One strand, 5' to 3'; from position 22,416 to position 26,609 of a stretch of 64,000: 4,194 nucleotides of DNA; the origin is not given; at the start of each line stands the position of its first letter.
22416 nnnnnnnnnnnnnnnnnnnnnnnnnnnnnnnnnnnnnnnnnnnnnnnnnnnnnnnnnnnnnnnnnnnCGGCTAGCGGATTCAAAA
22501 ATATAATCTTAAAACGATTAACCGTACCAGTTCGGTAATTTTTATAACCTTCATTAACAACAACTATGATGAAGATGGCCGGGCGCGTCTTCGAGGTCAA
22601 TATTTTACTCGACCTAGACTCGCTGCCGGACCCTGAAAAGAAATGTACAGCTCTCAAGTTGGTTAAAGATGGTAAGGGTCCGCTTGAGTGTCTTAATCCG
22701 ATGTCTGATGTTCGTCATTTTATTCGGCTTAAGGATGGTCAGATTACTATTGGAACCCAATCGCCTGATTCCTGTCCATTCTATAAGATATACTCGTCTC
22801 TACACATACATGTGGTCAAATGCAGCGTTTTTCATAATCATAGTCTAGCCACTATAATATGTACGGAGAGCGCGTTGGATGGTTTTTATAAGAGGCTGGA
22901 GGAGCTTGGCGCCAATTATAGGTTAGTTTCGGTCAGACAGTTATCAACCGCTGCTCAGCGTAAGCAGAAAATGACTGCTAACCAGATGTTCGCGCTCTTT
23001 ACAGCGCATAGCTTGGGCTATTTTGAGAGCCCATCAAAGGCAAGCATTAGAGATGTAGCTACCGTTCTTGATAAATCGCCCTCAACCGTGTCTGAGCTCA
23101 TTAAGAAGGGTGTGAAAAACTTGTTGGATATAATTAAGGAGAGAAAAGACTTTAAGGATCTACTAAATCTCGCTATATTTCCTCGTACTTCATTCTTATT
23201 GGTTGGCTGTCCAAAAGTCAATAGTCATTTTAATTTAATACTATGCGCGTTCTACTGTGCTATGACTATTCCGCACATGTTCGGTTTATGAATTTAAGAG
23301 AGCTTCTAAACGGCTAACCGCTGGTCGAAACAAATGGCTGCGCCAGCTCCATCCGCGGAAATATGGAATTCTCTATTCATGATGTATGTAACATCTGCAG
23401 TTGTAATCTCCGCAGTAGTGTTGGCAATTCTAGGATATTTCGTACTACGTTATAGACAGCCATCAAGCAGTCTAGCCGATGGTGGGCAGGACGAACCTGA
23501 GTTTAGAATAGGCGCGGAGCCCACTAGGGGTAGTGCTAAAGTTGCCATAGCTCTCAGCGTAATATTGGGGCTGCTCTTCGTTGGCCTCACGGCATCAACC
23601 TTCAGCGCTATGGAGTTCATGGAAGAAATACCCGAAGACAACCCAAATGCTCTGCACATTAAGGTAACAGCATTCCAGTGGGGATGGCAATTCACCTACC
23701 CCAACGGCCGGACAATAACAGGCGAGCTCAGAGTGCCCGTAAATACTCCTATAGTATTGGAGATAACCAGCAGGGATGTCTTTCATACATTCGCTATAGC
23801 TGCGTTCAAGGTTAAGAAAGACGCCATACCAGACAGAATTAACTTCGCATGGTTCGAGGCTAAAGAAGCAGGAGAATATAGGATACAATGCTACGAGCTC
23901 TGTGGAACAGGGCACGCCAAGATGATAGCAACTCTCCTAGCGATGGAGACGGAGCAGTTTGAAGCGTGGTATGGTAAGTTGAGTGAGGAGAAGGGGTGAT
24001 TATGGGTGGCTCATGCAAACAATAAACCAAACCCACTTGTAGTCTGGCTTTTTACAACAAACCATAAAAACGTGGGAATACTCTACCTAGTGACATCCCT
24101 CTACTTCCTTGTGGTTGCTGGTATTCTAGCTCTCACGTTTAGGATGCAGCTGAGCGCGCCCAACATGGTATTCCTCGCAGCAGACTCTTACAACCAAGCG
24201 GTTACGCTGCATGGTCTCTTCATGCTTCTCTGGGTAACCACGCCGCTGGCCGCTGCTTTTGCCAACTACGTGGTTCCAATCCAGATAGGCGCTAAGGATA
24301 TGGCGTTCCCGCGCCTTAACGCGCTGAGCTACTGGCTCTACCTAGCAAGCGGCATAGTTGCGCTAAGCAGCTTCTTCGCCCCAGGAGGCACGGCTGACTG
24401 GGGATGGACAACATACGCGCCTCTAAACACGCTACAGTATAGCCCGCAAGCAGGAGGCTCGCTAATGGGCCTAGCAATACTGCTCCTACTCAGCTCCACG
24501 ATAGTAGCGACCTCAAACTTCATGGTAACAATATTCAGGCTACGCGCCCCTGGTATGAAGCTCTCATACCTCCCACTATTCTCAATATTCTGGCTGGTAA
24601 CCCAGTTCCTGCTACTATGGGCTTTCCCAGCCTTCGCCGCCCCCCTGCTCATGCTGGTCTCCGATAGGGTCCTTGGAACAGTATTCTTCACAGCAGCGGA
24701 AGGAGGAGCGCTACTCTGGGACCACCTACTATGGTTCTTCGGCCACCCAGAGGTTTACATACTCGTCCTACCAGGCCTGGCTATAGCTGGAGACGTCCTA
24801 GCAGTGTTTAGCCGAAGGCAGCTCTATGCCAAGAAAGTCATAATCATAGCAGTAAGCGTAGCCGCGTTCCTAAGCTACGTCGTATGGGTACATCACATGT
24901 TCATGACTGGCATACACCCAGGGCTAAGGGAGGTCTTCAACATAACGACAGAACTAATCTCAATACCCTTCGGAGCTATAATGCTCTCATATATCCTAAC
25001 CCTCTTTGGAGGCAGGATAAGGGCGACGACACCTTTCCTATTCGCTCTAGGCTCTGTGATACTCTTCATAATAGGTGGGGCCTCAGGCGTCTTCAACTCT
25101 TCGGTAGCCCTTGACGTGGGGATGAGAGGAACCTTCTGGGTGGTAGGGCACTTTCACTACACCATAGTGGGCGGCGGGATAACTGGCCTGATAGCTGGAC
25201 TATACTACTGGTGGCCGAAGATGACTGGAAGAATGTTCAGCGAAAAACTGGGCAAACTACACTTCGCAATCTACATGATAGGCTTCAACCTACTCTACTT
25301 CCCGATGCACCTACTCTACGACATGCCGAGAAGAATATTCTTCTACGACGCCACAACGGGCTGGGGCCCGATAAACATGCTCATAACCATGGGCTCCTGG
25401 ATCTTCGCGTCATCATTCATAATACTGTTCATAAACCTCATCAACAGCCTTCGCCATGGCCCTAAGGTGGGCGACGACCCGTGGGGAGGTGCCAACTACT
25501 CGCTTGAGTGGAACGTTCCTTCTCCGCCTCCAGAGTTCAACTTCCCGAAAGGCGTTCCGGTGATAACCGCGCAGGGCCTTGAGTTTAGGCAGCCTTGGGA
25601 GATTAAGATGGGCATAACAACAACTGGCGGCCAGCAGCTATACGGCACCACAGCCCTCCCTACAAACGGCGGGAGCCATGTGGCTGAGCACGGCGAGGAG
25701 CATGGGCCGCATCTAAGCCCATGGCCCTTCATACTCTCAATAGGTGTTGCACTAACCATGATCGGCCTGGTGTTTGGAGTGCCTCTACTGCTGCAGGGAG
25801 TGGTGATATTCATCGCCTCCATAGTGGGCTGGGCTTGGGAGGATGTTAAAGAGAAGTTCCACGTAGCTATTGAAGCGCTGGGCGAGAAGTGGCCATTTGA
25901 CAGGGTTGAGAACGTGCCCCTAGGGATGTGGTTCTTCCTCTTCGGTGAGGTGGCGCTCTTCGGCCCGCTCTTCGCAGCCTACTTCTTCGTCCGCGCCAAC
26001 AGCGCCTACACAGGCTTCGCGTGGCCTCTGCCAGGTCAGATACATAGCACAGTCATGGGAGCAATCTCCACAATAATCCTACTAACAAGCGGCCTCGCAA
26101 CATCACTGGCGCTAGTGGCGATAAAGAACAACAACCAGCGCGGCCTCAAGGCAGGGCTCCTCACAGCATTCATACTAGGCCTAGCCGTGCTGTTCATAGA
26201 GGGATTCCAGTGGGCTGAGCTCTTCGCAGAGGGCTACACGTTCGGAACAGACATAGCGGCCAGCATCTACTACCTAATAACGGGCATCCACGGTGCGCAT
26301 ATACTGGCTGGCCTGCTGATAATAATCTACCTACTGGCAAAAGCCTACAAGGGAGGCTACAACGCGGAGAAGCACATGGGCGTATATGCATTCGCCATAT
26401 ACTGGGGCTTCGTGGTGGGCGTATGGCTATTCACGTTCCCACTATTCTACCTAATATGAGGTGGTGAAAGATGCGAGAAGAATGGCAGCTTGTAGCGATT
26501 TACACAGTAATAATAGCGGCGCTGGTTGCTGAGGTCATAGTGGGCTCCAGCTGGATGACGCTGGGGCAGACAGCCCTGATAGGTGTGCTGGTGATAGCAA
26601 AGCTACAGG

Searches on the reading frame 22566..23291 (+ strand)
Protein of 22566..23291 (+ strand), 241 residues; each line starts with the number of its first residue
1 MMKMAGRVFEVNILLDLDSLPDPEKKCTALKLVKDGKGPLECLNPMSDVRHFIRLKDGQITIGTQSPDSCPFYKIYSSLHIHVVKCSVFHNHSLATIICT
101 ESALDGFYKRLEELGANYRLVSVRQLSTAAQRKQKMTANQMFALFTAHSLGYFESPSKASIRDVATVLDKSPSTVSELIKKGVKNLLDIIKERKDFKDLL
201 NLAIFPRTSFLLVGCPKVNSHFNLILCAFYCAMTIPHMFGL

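Call 93: search_protein_families(library=pfam, proteins=[window:22566-23291:+], max_evalue=0.001)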
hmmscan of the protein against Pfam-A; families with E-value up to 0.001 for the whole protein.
window:22566-23291:+ (241 aa): 2 families
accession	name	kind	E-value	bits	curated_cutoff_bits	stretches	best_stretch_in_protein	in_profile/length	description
PF04967.18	HTH_10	-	7.2e-09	35.8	23.1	1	137-187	2-52/53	HTH DNA binding domain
PF13936.12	HTH_38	-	0.00055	20.1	27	1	158-181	20-43/44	Helix-turn-helix domain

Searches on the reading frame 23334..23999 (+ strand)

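Call 93: search_protein_families(library=pfam, proteins=[window:23334-23999:+], max_evalue=0.001)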
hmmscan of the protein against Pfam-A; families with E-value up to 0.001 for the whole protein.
window:23334-23999:+ (221 aa): 1 family
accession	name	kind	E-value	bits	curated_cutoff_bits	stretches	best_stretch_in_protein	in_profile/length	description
PF00116.26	COX2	-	6.1e-18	65.3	22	1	132-198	48-114/120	Cytochrome C oxidase subunit II, periplasmic domain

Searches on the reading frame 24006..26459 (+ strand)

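Call 7: search_protein_families(library=pfam, proteins=[window:24006-26459:+], max_evalue=0.001)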
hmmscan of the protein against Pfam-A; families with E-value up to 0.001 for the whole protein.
window:24006-26459:+ (817 aa): 4 families
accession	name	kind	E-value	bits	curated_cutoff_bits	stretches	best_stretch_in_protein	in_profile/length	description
PF00115.25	COX1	-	2e-125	419.5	34.8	1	23-466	2-436/436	Cytochrome C and Quinol oxidase polypeptide I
PF00510.24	COX3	-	6.6e-20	72.5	23.8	1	570-815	8-254/258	Cytochrome c oxidase subunit III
PF24396.1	DUF7541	-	5.3e-06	26.7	28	1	565-610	9-55/120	Family of unknown function (DUF7541)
PF12270.13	Cyt_c_ox_IV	-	2.9e-05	24.6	26.9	1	569-613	82-126/132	Cytochrome c oxidase subunit IV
